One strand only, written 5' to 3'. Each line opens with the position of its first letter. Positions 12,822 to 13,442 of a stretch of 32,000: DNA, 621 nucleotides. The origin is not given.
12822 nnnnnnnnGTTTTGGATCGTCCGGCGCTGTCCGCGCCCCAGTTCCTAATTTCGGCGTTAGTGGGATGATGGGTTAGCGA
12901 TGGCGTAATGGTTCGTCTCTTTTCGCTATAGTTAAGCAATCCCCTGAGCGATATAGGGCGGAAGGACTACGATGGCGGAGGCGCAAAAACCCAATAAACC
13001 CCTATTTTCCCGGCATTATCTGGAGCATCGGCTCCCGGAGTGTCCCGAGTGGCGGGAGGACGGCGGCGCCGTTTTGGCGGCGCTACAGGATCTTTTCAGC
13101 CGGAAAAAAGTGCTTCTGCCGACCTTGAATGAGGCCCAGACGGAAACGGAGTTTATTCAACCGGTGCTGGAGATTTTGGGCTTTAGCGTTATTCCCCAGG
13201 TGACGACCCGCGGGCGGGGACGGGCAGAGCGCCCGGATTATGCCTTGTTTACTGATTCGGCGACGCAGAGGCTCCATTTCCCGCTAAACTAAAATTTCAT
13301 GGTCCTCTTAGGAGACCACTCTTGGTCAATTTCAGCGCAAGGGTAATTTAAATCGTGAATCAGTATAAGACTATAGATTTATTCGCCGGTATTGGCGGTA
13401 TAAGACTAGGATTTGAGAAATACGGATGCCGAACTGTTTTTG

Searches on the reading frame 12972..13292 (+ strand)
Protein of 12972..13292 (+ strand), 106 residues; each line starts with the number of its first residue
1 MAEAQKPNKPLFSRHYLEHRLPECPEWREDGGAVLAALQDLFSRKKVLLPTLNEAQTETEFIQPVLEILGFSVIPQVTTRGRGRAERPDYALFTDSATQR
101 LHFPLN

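Call 6: search_protein_families(library=pfam, proteins=[window:12972-13292:+], max_evalue=0.01)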
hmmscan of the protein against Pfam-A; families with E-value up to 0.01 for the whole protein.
window:12972-13292:+ (106 aa): 1 family
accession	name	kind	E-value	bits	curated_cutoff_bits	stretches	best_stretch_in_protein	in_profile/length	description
PF04313.20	HSDR_N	-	0.0033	17.8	25.1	0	71-95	112-135/198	Type I restriction enzyme R protein N terminus (HSDR_N)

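Call 17: find_homologous_proteins(query=window:12972-13292:+, max_evalue=0.00001)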
Query window:12972-13292:+ (106 aa): 10 proteins with E <= 0.00001 among 13 candidates.
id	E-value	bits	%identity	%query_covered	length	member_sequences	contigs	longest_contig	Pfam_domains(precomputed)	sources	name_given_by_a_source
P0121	8.0e-65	233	100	100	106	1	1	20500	-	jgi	jgi:hypothetical protein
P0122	5.7e-38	147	66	100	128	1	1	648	-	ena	-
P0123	4.6e-37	144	71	89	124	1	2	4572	-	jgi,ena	-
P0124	6.8e-37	143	65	99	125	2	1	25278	-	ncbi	ncbi:MAG: hypothetical protein ACKO24_16620 [Leptolyngbyaceae cyanobacterium]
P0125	1.7e-35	139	70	89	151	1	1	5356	-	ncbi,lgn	-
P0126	4.2e-34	135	63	99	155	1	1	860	-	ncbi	-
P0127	5.2e-33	131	67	92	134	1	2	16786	-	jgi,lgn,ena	-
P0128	5.5e-23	99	63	71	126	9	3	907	-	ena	-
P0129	3.0e-21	93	64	65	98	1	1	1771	-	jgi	-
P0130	3.9e-18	83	63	73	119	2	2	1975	-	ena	-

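Call 26: find_encoding_contigs(protein=P0124, flank=8000, max_places=3)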
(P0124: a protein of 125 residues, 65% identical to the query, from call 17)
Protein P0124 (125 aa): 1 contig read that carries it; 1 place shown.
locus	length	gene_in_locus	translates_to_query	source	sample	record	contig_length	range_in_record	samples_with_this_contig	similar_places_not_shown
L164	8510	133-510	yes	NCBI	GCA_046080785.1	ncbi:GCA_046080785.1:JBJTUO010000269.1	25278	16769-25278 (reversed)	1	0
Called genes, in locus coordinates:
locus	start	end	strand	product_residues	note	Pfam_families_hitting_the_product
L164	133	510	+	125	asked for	-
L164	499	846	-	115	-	PF18480:DUF5615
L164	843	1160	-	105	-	PF04255:DUF433 (weak)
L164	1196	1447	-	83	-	-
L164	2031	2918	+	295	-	PF19954:EAD10, PF12770:CHAT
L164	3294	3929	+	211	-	PF01726:LexA_DNA_bind, PF00717:Peptidase_S24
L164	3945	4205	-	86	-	PF02597:ThiS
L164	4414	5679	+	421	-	PF00089:Trypsin, PF13365:Trypsin_2, PF13180:PDZ_2, PF00595:PDZ, PF17820:PDZ_6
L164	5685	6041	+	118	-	PF00756:Esterase (weak)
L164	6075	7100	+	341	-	PF00756:Esterase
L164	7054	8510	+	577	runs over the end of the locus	PF16995:tRNA-synt_2_TM (faint), PF09924:LPG_synthase_C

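Call 27: find_encoding_contigs(protein=P0125, flank=8000, max_places=3)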
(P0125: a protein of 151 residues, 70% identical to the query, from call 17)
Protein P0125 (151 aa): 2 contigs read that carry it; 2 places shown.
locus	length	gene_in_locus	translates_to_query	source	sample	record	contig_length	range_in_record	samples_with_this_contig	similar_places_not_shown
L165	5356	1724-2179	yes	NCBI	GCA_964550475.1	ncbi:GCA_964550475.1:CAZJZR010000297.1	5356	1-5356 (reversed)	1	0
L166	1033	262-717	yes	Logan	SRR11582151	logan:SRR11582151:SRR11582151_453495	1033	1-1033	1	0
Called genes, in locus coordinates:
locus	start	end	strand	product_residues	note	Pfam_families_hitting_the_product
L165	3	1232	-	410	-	?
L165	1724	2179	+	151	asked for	-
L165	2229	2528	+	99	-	PF01909:NTP_transf_2, PF18765:Polbeta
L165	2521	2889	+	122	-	PF01934:HepT-like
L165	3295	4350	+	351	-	PF00355:Rieske, PF19112:VanA_C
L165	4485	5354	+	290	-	?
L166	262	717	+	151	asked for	-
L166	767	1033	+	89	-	?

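Call 28: find_encoding_contigs(protein=P0127, flank=8000, max_places=3)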
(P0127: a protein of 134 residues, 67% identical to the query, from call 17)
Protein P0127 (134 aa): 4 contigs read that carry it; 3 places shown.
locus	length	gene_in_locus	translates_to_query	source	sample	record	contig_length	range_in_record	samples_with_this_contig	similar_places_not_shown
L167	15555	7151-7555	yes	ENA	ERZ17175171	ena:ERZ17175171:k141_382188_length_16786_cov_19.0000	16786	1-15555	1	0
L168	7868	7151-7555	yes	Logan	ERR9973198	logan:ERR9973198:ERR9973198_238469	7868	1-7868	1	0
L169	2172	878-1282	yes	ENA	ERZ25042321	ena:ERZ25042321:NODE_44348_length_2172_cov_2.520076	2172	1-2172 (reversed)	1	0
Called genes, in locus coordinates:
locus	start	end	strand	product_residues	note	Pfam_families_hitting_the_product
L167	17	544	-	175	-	PF23914:TPR_CcmH_CycH (weak), PF13424:TPR_12, PF00515:TPR_1, PF07719:TPR_2, PF13414:TPR_11, PF13432:TPR_16 (weak), PF14559:TPR_19 (weak), PF00515:TPR_1 (weak), +5 more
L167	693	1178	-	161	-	-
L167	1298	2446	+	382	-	PF28104:HetZ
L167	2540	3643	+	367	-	-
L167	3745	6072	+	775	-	PF11992:TgpA_N, PF01841:Transglut_core, PF13559:DUF4129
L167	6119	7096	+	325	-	PF01555:N6_N4_Mtase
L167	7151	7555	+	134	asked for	-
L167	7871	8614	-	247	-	PF02633:Creatininase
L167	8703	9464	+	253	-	PF00072:Response_reg, PF00486:Trans_reg_C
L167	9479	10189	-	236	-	PF14681:UPRTase, PF00156:Pribosyltran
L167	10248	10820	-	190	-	PF05685:Uma2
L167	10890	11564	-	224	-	PF13424:TPR_12 (faint), PF13428:TPR_14 (faint), PF13431:TPR_17 (faint), PF00515:TPR_1 (weak), PF07719:TPR_2 (weak), PF13414:TPR_11 (weak), PF14559:TPR_19 (weak), PF13414:TPR_11 (weak), +8 more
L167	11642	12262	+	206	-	PF00484:Pro_CA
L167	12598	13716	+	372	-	PF13531:SBP_bac_11, PF13416:SBP_bac_8, PF13343:SBP_bac_6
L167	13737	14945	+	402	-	PF02463:SMC_N (faint), PF00005:ABC_tran, PF13304:AAA_21 (faint), PF08402:TOBE_2 (weak)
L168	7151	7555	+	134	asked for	-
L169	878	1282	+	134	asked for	-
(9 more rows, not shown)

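Call 41: search_protein_representatives(protein=window:12972-13292:+)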
Query: 106 residues. Proteins with E-value up to 0.001 (for the whole library): 693; up to 1e-10: 132; up to 1e-30: 3. The best 150 are listed.
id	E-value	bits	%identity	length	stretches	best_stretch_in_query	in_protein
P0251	5.6e-32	126.1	61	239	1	1-105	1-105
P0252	7.6e-32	125.6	57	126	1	1-104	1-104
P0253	7.5e-31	122.4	62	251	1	1-99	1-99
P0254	3.7e-30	120.2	64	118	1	5-96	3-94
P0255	2.0e-29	117.9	60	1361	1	4-96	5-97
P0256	2.5e-25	104.7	56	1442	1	7-105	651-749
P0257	4.1e-25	104.0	58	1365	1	6-104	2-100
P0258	1.1e-24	102.6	52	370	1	1-98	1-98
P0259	5.7e-24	100.3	57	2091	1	5-99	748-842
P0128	1.8e-23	98.8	62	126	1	4-79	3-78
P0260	4.0e-23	97.6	53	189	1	8-104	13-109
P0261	2.6e-22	95.0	55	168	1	8-100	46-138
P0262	4.0e-22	94.4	57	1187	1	7-99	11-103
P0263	1.9e-21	92.2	53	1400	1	7-99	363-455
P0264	3.0e-21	91.6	52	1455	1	5-98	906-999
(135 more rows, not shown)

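Call 42: search_protein_families(library=pfam, proteins=[P0255, P0257, P0262], max_evalue=0.001)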
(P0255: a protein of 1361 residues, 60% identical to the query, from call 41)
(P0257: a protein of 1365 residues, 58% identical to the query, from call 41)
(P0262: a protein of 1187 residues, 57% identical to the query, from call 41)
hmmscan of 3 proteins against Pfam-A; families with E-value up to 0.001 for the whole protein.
P0255 (1361 aa): 4 families
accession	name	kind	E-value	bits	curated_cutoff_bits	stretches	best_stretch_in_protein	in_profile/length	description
PF07669.17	Eco57I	-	6.1e-40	137.5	25.3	1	595-884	2-171/171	Eco57I restriction-modification methylase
PF02384.22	N6_Mtase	-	1.2e-14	54.8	20.4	1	776-905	116-234/311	N-6 DNA Methylase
PF12950.13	TaqI_C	-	1.8e-12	48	26.5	1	1010-1173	2-118/118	TaqI-like C-terminal specificity domain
PF20473.4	MmeI_Mtase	-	3.3e-08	33.5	27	1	507-619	11-88/259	MmeI, DNA-methyltransferase domain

P0257 (1365 aa): 4 families
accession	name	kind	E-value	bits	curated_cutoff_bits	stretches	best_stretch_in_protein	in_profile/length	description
PF07669.17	Eco57I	-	1.8e-36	126.3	25.3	1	628-886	2-171/171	Eco57I restriction-modification methylase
PF02384.22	N6_Mtase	-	8.5e-13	48.7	20.4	1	781-899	117-231/311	N-6 DNA Methylase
PF12950.13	TaqI_C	-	2.2e-10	41.3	26.5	1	1089-1175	33-118/118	TaqI-like C-terminal specificity domain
PF20473.4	MmeI_Mtase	-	2.7e-05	23.9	27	1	542-649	13-85/259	MmeI, DNA-methyltransferase domain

P0262 (1187 aa): 4 families
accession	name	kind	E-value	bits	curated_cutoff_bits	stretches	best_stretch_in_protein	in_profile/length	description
PF07669.17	Eco57I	-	7.1e-35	121.1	25.3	1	634-920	2-171/171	Eco57I restriction-modification methylase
PF12950.13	TaqI_C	-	1.9e-19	70.5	26.5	1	1029-1145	2-118/118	TaqI-like C-terminal specificity domain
PF02384.22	N6_Mtase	-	4.4e-14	53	20.4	1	819-970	117-265/311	N-6 DNA Methylase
PF20473.4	MmeI_Mtase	-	3.2e-09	36.8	27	1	551-658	15-88/259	MmeI, DNA-methyltransferase domain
